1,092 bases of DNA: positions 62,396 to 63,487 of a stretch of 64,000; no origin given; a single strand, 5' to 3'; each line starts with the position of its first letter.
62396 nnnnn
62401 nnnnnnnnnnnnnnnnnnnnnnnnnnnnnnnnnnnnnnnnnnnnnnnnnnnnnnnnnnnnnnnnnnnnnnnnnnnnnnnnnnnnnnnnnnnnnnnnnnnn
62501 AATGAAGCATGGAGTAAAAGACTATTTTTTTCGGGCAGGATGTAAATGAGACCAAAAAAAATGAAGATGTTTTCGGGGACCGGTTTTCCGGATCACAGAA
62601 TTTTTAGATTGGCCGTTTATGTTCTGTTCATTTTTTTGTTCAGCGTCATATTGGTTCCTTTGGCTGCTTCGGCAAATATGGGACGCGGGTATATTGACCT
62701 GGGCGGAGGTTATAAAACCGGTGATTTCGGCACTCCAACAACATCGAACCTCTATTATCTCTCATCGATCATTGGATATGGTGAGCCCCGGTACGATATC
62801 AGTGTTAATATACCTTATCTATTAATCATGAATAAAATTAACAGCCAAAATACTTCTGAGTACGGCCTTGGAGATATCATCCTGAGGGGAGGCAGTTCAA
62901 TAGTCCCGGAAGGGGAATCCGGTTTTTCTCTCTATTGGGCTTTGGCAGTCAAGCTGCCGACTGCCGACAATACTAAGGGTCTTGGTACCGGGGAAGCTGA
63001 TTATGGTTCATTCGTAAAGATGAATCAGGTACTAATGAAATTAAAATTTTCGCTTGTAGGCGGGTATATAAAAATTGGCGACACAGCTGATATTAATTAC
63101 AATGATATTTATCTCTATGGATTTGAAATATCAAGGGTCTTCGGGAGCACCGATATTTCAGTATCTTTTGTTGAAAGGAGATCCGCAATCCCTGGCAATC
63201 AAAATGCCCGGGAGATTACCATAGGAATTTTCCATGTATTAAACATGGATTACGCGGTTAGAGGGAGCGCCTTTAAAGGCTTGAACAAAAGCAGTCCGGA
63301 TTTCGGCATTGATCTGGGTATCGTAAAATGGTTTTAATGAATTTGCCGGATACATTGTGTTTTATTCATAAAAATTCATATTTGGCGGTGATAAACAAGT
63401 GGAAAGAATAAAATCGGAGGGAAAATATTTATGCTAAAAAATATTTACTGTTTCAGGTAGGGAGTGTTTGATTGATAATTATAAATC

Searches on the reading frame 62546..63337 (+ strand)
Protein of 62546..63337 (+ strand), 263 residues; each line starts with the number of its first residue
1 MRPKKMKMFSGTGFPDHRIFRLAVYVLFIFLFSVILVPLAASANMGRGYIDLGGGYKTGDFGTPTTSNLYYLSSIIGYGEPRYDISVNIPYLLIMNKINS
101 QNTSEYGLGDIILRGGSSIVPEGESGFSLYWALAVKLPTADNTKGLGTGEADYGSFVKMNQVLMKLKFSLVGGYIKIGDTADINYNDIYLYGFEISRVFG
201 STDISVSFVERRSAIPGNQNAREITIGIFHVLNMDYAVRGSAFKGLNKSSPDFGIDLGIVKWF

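Call 67: search_protein_families(library=pfam, proteins=[window:62546-63337:+], max_evalue=0.001)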
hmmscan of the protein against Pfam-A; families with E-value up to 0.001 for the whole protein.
window:62546-63337:+ (263 aa): 1 family
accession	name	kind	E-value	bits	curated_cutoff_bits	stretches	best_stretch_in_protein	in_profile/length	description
PF13557.12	Phenol_MetA_deg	-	7.6e-07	29.9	22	1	53-199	8-168/242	Putative MetA-pathway of phenol degradation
